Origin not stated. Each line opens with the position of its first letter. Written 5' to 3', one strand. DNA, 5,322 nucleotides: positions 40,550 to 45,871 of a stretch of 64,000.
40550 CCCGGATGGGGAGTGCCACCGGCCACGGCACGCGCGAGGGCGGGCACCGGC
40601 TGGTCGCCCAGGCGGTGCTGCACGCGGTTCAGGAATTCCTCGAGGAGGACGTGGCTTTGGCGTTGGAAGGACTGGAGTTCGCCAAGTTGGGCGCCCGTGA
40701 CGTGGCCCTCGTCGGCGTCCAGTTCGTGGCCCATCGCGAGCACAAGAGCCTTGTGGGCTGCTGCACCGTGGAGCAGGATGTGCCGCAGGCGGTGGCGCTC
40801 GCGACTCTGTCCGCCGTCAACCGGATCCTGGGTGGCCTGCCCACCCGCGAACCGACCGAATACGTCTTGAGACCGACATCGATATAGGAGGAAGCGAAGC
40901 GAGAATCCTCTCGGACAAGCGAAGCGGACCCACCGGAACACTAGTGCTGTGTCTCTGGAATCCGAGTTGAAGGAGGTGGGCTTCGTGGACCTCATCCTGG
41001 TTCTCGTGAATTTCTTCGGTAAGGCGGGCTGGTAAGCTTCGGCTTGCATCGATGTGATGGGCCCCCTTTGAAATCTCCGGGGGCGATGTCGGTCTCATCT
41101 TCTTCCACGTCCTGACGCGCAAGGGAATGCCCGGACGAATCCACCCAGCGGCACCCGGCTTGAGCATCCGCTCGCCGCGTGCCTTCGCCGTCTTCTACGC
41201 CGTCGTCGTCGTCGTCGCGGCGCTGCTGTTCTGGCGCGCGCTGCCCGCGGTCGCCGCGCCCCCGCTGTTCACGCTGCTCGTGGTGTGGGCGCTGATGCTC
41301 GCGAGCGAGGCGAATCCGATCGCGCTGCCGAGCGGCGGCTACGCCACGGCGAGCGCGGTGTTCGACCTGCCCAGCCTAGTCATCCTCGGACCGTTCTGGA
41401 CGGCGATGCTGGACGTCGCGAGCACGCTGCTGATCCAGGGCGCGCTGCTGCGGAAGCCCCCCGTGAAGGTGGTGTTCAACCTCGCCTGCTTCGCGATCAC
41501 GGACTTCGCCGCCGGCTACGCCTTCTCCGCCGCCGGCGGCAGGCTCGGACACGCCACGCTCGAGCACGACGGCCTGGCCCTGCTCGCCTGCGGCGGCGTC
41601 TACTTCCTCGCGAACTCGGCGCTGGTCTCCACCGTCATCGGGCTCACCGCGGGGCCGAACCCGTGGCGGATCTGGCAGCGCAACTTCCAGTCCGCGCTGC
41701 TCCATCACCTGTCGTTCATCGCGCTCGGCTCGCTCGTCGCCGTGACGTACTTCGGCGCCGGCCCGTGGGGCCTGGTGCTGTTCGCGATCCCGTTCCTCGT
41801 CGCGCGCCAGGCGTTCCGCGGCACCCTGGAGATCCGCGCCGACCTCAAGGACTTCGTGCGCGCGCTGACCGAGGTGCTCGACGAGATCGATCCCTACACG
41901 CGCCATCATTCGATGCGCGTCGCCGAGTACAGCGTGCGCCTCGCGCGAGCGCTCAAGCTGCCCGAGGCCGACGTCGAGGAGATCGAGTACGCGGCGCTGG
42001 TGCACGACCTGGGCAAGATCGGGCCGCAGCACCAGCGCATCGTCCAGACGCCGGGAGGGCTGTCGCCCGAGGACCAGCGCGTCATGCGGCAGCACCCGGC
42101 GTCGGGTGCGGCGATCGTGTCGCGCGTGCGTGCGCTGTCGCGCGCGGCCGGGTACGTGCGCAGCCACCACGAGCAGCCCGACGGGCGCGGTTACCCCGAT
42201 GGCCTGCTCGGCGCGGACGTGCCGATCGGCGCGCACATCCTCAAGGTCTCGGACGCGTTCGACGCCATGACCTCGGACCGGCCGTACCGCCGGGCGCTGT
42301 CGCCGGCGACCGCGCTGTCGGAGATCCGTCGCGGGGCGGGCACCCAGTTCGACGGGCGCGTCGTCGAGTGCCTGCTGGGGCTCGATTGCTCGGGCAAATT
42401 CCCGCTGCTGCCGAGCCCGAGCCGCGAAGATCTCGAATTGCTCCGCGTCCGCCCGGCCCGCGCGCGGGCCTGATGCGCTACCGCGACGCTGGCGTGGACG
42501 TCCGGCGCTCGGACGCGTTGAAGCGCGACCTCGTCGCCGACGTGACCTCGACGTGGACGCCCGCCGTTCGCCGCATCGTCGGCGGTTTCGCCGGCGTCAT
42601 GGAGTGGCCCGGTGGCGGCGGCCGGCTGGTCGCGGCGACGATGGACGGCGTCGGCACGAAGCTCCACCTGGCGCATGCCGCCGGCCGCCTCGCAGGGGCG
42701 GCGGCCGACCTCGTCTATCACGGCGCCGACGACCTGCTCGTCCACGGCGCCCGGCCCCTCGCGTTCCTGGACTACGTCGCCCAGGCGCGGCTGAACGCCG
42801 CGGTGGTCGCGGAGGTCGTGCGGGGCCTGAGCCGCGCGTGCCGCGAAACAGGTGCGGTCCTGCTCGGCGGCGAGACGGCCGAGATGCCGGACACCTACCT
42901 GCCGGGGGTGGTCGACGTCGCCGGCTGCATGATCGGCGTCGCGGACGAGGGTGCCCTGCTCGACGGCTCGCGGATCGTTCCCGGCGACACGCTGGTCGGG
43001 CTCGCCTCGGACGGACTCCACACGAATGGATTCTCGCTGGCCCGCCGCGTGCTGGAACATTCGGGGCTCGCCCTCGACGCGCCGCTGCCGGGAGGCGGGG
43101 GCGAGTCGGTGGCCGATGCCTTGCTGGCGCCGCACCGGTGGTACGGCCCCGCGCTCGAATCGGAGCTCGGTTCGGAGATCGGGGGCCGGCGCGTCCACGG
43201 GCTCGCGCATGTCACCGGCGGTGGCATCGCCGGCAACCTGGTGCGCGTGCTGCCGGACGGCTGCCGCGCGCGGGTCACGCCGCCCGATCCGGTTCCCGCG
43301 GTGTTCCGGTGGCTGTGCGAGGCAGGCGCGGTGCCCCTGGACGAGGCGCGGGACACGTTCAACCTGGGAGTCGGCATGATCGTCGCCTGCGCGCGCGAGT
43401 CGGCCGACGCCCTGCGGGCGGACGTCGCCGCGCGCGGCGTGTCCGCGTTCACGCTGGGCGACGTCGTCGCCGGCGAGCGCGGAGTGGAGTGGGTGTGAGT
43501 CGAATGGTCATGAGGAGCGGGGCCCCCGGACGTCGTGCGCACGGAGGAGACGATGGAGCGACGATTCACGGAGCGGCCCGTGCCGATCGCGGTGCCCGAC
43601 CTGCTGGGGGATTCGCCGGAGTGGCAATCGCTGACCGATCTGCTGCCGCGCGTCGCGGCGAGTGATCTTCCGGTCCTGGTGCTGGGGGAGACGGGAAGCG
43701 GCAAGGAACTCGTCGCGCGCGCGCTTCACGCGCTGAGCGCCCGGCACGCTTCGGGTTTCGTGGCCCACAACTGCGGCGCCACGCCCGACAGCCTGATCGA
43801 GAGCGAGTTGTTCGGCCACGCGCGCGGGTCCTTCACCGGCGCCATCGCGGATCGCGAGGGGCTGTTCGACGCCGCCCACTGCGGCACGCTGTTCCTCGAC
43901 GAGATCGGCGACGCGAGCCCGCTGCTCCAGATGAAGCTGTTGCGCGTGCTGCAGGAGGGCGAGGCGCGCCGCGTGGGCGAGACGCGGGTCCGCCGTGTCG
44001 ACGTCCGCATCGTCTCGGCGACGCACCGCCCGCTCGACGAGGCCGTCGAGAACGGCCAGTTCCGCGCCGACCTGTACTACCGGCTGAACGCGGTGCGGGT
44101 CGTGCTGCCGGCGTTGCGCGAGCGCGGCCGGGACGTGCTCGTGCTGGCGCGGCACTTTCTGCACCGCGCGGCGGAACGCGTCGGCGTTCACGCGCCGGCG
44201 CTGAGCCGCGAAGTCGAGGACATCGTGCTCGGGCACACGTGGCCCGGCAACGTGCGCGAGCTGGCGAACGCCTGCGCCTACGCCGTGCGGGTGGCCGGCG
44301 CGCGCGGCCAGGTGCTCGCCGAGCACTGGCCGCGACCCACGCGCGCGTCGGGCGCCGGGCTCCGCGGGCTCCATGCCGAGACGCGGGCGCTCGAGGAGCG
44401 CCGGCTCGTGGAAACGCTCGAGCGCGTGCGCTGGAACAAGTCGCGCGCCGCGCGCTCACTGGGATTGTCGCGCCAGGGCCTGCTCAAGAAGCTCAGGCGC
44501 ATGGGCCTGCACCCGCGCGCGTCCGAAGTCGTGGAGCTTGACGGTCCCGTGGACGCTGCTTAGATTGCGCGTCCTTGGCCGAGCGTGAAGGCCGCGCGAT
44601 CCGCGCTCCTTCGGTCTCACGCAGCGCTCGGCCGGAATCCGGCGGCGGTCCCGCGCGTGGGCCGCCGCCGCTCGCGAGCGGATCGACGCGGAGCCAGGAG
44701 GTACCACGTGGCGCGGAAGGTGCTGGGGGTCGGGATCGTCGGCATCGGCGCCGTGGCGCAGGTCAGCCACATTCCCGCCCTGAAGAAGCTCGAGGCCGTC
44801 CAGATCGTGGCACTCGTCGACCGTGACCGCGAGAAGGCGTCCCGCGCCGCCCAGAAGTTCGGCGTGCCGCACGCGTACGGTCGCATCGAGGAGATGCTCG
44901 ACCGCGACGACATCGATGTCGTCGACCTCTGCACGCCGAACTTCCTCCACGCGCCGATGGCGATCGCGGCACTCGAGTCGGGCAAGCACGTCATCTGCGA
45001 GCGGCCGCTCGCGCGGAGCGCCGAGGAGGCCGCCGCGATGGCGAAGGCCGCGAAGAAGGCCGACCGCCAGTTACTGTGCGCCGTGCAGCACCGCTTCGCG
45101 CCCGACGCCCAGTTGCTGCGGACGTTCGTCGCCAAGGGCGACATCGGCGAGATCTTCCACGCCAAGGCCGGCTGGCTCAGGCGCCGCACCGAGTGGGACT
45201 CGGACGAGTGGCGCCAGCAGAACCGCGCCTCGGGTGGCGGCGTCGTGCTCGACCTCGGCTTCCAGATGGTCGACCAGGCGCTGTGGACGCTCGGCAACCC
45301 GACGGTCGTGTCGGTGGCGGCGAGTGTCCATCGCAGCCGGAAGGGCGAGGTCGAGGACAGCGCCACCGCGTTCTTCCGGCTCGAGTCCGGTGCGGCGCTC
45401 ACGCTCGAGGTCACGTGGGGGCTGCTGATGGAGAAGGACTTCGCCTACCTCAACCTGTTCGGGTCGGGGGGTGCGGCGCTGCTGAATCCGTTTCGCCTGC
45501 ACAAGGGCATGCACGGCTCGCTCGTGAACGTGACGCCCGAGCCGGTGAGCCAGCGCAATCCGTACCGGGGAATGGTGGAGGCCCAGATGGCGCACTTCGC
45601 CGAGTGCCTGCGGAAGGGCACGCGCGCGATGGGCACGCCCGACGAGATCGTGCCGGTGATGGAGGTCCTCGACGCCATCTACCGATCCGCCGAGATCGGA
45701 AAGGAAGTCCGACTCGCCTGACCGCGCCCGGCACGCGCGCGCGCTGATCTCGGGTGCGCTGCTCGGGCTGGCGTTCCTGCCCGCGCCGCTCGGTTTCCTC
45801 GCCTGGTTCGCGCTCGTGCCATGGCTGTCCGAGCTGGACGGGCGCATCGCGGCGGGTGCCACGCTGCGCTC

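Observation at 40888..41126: Structured, lower-GC 239-nt leader with SD-led hydrophobic sORF, direct repeats and GC hairpin upstream of the HD-GYP gene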

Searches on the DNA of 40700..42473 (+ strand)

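Call 4: search_rna_families(source=window, start=40700, end=41350, threshold=evalue, max_evalue=10, show_alignments=3)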
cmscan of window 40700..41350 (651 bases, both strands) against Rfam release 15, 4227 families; matches with E-value up to 10: 2.
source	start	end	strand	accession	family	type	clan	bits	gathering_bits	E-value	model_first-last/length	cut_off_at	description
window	41166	41221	+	RF01720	Pseudomon-Rho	Cis-reg;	-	17.2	45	5.4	1-102/102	no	Pseudomon-Rho RNA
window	40763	40834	+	RF01383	GRIK4_3p_UTR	Gene;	-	15.1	38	3.3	1-94/94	no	GRIK4 3 prime UTR element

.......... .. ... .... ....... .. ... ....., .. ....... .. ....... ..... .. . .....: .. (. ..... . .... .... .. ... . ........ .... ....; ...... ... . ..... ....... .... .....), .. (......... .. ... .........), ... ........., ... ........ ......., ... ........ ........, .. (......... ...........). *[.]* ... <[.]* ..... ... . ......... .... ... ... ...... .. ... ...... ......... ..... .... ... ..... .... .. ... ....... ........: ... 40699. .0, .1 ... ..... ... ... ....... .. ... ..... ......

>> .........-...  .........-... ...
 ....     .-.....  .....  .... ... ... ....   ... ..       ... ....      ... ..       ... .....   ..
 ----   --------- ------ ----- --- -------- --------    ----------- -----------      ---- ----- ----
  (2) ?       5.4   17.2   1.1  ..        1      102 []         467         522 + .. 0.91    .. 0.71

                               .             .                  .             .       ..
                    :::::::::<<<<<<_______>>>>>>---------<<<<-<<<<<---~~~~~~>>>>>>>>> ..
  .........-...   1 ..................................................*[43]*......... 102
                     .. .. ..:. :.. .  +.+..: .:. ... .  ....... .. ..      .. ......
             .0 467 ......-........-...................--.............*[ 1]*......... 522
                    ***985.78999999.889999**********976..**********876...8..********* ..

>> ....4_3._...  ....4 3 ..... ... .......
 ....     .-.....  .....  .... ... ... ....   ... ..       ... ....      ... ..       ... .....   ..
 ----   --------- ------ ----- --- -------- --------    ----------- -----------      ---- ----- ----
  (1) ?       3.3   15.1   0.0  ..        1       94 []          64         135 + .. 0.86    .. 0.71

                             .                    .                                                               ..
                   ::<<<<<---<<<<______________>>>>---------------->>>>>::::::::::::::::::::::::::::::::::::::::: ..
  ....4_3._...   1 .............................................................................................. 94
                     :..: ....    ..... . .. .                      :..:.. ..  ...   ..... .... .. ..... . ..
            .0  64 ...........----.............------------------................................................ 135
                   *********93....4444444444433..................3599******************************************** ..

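Call 81: search_rna_families(sources=[L002, L030, L048, L049, L083, L109, L120, L155, L180, L184, L132, L115], threshold=gathering)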
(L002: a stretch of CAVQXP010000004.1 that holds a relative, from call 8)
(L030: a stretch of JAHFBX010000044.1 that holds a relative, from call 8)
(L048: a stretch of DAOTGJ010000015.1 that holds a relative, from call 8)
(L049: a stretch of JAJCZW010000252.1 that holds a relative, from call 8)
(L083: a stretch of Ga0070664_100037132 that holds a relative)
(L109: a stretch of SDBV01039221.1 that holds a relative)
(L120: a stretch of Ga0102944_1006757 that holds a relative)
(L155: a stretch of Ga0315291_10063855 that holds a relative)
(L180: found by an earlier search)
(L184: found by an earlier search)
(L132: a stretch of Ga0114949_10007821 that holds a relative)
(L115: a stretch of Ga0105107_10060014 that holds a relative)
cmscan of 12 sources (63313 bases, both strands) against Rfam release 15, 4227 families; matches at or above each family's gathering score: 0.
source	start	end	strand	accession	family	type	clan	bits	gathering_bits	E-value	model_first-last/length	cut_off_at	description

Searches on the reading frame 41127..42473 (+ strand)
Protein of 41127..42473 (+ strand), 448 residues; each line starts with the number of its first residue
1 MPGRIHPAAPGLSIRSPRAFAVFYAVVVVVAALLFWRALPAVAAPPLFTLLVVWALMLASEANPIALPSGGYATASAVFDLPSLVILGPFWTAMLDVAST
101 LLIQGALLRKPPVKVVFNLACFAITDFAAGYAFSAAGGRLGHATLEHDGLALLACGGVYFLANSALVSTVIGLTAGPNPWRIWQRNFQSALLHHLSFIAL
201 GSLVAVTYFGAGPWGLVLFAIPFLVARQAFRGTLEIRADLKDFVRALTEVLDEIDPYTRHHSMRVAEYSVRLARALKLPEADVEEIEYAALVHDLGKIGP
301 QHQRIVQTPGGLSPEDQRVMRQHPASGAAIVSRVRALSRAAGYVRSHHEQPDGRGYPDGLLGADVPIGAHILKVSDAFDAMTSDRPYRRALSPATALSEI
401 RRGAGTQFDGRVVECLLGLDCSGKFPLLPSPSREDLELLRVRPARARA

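Call 5: search_protein_families(library=pfam, proteins=[window:41127-42473:+], max_evalue=0.01)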
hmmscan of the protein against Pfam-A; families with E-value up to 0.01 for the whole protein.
window:41127-42473:+ (448 aa): 6 families
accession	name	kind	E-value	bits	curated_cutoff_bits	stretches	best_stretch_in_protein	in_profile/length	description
PF13487.12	HD_5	-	3.8e-33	115.1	27.2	1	247-412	3-170/170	HD domain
PF01966.28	HD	-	4.3e-18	66.1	22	1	260-381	3-116/116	HD domain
PF20972.2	MASE9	-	6.4e-05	23.4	24.3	1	84-225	57-190/203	MASE9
PF18019.7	Cas3_HD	-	0.00039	20.9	23.1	1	271-352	41-133/207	Cas3, HD domain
PF05153.21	MIOX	-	0.0096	16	25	0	226-298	23-92/249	Myo-inositol oxygenase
PF08668.18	HDOD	-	0.0098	15.8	22.9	0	260-298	97-133/196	HDOD domain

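Call 7: find_encoding_contigs(protein=window:41127-42473:+, flank=3000, max_places=6)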
Protein window:41127-42473:+ (448 aa): no gene with exactly this product is on record in the collection.

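Call 8: find_related_loci(query=window:41127-42473:+, collection=genome_contigs, flank=3000)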
Query window:41127-42473:+ (448 aa) in genome_contigs; peptide patterns used: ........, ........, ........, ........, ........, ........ (x = any residue, [..] = any of these).
560 stretches matched a pattern; 228 encode a relative of the query (tblastn E <= 1e-3); the best 80 are kept; 79 distinct loci.
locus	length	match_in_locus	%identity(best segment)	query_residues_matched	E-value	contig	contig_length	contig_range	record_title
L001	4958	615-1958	73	1-448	0e+0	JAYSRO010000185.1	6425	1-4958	MAG: Candidatus Eisenbacteria bacterium isolate GFS_11975 GFS_11975_184, whole genome shotgun sequence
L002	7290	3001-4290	67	17-446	0e+0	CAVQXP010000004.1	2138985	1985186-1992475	MAG: Candidatus Eisenbacteria bacterium isolate MFD04716.bin.1.114 genome assembly, contig: contig_24372, whole genome s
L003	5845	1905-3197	66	17-447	0e+0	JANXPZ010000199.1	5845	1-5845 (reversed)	MAG: Candidatus Eisenbacteria bacterium isolate GL140_4_concoct_147_sub GL140_4_k141_2156806, whole genome shotgun seque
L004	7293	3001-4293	66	17-447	0e+0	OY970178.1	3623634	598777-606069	MAG: Candidatus Eisenbacteria bacterium isolate MFD05942.bin.c.1 genome assembly, chromosome: 1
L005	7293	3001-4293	66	17-447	0e+0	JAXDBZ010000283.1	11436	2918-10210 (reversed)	MAG: Candidatus Eisenbacteria bacterium isolate POMEDNA-B31 Raw1_k127_951528, whole genome shotgun sequence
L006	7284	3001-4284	63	15-442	5e-179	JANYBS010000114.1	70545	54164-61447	MAG: Candidatus Eisenbacteria bacterium isolate GL140_6_metabat_35 GL140_6_k141_2401197, whole genome shotgun sequence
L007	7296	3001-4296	65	17-448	7e-179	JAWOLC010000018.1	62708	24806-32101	MAG: Candidatus Eisenbacteria bacterium isolate bin_205 c_000019002830, whole genome shotgun sequence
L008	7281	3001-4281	64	14-441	7e-178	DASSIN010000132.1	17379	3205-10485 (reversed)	MAG TPA_asm: Candidatus Eisenbacteria bacterium isolate SMAG_U1088 k141_867598, whole genome shotgun sequence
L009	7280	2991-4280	64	15-444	3e-176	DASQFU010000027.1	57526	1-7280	MAG TPA_asm: Candidatus Limnocylindria bacterium isolate SMAG_U11788 k141_681493, whole genome shotgun sequence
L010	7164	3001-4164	69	60-447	5e-175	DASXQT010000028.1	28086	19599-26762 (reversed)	MAG TPA_asm: Candidatus Eisenbacteria bacterium isolate SMAG_U4620 k141_1575606, whole genome shotgun sequence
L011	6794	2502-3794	66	17-447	8e-175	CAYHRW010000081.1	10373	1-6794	MAG TPA_asm: uncultured bacterium isolate ERP119705_co14_70 genome assembly, contig: NODE_8974_length_10373_cov_9.439523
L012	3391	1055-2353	64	16-448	0e+0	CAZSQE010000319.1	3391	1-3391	MAG TPA_asm: uncultured bacterium isolate ERP113451_co2_200 genome assembly, contig: NODE_26110_length_3391_cov_14.31864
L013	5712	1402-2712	63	12-448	2e-174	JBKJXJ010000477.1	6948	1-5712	MAG: Candidatus Eisenbacteria bacterium isolate swi_bin.170 k127_9519936, whole genome shotgun sequence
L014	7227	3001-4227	66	40-448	7e-173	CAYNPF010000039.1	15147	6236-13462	MAG TPA_asm: uncultured bacterium isolate SRP089250_co1_36 genome assembly, contig: NODE_6789_length_15147_cov_4.328916,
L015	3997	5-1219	64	38-442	2e-179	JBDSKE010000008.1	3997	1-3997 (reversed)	MAG: Candidatus Eisenbacteria bacterium isolate cluster1_bin.339 k127_13529845, whole genome shotgun sequence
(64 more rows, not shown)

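Call 22: search_protein_families(library=ncbifam, proteins=[window:41127-42473:+], max_evalue=0.01)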
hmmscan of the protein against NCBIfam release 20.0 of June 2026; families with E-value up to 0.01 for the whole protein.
window:41127-42473:+ (448 aa): 6 families
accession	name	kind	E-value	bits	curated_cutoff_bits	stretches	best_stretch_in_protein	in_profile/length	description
NF053512.1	nitric_RR_NosR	exception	1.3e-37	129.9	400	1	237-417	171-351/422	response regulator c-di-GMP phosphodiesterase, NosR family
TIGR00277.1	HDIG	domain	1.9e-09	37.2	27.6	1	257-350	4-84/84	HDIG domain-containing metalloprotein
TIGR02621.3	cas3_GSU0051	exception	1.6e-07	30.5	400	1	260-316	673-729/854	type I-G CRISPR-associated helicase/endonuclease Cas3g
NF045665.1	NTPtran_DVU1551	equivalog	1.1e-05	24.7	315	1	245-304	205-266/359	DVU_1551 family NTP transferase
TIGR01596.1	cas3_HD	equivalog_domain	0.00034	20.7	43.45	1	260-334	3-79/178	CRISPR-associated endonuclease Cas3''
TIGR00295.1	TIGR00295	hypoth_equivalog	0.00096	18.9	172.35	1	252-297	9-55/164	TIGR00295 family protein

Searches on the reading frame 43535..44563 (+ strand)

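Call 43: search_protein_families(library=pfam, proteins=[window:43535-44563:+], max_evalue=0.00001)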
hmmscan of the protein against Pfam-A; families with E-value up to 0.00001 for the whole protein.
window:43535-44563:+ (342 aa): 5 families
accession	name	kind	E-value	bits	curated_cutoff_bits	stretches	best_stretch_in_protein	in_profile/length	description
PF00158.32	Sigma54_activat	-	1.3e-64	217.4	20.2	1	24-189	2-167/168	Sigma-54 interaction domain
PF14532.12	Sigma54_activ_2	-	1.7e-22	80.5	25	1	24-194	1-138/138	Sigma-54 interaction domain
PF25601.1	AAA_lid_14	-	1.6e-16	60.3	27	1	195-270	1-75/87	AAA+ ATPase lid domain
PF02954.25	HTH_8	-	2.8e-09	37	22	1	285-322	4-41/42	Bacterial regulatory protein, Fis family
PF07728.20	AAA_5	-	9.7e-06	26.1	22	0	46-166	1-124/139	AAA domain (dynein-related subfamily)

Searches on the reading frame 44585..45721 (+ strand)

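Call 43: search_protein_families(library=pfam, proteins=[window:44585-45721:+], max_evalue=0.00001)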
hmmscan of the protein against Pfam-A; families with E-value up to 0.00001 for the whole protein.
window:44585-45721:+ (378 aa): 4 families
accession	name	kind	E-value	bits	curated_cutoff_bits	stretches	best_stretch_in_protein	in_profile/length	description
PF01408.29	GFO_IDH_MocA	-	2.3e-29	103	24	1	48-163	2-116/120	Oxidoreductase family, NAD-binding Rossmann fold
PF22725.1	GFO_IDH_MocA_C3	-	1.7e-21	77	27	1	176-296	2-121/124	GFO/IDH/MocA C-terminal domain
PF02894.22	GFO_IDH_MocA_C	-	6e-18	65.9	22.9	1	182-376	4-217/218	Oxidoreductase family, C-terminal alpha/beta domain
PF03447.22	NAD_binding_3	-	2.5e-06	28.6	24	1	48-164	1-114/116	Homoserine dehydrogenase, NAD binding domain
